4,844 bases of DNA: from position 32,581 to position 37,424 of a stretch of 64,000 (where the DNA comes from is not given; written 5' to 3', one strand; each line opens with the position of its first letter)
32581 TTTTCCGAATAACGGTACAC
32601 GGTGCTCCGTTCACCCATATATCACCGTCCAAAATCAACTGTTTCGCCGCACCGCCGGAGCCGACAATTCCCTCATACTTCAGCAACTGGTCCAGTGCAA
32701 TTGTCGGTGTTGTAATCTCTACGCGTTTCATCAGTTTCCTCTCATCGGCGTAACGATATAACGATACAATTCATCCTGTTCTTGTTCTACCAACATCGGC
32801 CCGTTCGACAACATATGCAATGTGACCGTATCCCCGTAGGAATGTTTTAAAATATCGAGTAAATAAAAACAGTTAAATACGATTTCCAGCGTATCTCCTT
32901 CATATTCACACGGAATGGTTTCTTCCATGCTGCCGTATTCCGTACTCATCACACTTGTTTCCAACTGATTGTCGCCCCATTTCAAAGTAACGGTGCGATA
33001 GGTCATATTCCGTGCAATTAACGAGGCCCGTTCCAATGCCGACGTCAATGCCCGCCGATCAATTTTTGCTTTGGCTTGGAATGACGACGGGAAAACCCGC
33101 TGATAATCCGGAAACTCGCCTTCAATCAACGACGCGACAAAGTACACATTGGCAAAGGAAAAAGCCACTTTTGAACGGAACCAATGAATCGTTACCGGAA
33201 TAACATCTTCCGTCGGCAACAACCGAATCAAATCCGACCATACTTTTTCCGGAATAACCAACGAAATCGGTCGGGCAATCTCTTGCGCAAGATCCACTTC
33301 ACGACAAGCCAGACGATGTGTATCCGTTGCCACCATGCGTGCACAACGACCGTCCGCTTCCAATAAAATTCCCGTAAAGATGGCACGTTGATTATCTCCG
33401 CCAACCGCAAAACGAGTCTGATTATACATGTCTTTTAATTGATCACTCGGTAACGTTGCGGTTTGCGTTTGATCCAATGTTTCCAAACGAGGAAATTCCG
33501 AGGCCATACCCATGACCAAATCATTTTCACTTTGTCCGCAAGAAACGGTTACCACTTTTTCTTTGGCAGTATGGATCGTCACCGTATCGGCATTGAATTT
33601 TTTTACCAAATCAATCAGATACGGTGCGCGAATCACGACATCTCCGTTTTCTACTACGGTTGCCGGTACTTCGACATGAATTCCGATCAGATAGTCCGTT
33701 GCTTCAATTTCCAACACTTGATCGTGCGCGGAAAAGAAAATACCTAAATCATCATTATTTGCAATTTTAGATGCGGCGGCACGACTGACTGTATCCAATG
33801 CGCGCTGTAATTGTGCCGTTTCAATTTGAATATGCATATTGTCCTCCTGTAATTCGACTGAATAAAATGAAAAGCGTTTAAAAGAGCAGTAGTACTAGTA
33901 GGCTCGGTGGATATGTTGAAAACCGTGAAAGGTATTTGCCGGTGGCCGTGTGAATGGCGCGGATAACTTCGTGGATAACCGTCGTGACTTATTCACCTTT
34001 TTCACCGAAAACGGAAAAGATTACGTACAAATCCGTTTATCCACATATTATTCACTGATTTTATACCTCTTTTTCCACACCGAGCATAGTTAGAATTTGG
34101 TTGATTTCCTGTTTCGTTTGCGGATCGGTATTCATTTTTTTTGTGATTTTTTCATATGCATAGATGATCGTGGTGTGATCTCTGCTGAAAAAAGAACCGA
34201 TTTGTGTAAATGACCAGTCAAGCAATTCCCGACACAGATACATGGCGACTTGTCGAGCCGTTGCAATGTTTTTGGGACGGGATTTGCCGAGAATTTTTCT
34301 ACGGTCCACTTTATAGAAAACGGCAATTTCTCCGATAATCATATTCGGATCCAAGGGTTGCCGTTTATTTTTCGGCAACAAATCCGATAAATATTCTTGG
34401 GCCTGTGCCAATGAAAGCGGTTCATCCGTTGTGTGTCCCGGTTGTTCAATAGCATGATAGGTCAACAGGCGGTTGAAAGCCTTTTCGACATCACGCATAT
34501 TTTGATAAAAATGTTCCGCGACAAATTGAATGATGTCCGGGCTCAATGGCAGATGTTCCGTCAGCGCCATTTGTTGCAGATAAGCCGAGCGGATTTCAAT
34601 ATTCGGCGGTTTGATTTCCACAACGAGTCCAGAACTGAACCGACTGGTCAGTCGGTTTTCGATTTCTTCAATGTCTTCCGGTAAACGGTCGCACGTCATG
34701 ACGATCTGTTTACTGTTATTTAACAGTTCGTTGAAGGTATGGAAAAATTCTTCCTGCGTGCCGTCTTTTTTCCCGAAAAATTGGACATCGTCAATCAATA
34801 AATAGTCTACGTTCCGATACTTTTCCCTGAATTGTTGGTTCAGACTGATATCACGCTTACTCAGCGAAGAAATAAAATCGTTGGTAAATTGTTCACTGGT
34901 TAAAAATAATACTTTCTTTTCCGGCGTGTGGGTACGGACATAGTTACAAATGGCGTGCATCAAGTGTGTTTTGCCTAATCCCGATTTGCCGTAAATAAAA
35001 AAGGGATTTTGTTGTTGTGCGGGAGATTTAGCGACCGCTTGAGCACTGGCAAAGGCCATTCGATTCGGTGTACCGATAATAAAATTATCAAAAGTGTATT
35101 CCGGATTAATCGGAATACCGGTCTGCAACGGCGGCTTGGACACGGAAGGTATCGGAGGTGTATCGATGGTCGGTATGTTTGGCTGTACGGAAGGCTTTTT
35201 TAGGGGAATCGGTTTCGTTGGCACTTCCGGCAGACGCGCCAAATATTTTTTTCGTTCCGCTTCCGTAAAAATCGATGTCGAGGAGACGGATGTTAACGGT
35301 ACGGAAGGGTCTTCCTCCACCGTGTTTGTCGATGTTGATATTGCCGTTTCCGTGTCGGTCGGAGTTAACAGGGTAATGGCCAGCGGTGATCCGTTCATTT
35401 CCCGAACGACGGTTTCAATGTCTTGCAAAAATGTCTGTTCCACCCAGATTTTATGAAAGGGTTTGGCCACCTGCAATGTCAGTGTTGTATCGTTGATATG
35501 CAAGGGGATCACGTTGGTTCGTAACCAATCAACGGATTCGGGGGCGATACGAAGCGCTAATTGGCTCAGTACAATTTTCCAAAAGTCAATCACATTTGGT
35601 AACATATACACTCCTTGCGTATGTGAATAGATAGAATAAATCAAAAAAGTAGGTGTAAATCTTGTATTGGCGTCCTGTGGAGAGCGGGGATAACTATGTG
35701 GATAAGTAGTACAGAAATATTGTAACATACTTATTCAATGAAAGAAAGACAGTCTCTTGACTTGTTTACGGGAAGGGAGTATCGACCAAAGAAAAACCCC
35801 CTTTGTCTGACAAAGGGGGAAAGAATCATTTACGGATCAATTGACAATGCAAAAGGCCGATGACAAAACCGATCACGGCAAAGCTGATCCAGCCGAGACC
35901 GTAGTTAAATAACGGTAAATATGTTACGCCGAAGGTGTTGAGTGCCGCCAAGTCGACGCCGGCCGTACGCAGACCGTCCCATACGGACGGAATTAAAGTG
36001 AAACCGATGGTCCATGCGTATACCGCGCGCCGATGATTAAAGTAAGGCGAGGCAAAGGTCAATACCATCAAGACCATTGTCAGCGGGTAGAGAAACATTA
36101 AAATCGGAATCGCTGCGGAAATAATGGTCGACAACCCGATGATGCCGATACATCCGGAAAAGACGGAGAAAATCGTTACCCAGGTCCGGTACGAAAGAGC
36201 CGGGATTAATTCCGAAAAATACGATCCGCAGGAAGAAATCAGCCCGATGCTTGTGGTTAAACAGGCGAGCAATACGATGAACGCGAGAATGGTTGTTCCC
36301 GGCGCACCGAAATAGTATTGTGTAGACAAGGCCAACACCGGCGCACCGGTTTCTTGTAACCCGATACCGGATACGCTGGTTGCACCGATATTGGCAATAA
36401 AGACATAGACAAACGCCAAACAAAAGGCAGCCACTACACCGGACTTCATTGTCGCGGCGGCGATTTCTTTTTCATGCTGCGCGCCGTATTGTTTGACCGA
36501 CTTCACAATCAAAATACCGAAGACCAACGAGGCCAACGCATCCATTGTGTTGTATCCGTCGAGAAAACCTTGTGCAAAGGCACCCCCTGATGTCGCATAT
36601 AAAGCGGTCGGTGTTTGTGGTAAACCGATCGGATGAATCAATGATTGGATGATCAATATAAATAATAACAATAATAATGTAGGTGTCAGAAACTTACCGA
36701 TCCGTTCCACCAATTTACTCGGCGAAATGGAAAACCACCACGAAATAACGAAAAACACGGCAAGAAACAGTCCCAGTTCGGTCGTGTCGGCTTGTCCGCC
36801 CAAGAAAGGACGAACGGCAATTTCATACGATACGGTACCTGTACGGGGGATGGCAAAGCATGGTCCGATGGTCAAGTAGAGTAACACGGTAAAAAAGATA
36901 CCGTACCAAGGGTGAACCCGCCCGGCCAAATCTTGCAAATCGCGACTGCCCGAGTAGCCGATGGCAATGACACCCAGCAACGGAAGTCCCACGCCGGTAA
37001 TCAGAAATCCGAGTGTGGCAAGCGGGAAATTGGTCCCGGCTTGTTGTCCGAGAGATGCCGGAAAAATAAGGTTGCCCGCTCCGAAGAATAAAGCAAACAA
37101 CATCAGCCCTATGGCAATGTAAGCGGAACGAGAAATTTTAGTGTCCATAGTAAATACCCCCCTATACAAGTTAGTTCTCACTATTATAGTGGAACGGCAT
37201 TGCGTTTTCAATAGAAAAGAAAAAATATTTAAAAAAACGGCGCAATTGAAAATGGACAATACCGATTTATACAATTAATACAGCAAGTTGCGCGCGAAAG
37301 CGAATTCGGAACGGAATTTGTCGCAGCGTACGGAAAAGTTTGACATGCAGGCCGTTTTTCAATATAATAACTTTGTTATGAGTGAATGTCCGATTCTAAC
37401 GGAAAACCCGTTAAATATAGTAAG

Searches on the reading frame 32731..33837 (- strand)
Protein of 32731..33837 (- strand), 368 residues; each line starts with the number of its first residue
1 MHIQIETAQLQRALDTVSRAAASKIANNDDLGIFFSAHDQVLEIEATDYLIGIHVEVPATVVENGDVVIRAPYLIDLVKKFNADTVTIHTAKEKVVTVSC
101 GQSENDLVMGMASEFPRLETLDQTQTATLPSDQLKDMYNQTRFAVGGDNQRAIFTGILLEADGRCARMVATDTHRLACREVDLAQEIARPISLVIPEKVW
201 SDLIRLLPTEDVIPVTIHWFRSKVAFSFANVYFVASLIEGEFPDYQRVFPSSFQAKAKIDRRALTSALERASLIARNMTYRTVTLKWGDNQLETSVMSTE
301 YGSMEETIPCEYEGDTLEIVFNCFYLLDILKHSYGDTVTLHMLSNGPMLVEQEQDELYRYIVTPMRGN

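Call 53: search_protein_families(library=pfam, proteins=[window:32731-33837:-], max_evalue=1e-8)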
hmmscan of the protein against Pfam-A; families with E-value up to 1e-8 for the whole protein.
window:32731-33837:- (368 aa): 3 families
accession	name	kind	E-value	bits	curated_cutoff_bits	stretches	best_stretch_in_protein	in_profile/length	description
PF02768.20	DNA_pol3_beta_3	-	6.3e-26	91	27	1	247-366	2-121/121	DNA polymerase III beta subunit, C-terminal domain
PF02767.21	DNA_pol3_beta_2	-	1.3e-24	87.1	27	1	128-244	1-116/116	DNA polymerase III beta subunit, central domain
PF00712.24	DNA_pol3_beta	-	5.8e-22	78.5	24.4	1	1-118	1-119/120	DNA polymerase III beta subunit, N-terminal domain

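Call 63: list_cluster_members(proteins=[P0121, window:32731-33837:-, window:17474-18583:-])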
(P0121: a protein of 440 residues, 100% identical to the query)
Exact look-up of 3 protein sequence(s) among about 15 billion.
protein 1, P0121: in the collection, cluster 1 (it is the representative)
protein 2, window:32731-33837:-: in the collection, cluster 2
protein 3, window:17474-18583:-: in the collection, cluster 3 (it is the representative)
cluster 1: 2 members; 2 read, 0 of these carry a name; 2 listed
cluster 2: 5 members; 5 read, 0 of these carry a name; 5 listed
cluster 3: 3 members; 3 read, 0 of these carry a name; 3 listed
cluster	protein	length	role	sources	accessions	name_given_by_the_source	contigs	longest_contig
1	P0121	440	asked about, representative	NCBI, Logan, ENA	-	-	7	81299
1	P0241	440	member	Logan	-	-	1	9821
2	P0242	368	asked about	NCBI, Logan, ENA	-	-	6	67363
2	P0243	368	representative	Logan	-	-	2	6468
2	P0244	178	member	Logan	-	-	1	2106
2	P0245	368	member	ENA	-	-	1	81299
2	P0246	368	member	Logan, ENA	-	-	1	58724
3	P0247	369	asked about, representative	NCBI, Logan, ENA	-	-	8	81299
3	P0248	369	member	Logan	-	-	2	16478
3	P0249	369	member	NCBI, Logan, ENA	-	-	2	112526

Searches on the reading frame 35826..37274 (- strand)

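Call 53: search_protein_families(library=pfam, proteins=[window:35826-37274:-], max_evalue=1e-8)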
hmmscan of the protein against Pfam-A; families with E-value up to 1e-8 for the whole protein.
window:35826-37274:- (482 aa): 1 family
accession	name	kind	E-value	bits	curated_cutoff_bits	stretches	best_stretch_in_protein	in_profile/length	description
PF05525.19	Branch_AA_trans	-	1.3e-147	492.7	22.3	1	50-476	3-425/429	Branched-chain amino acid transport protein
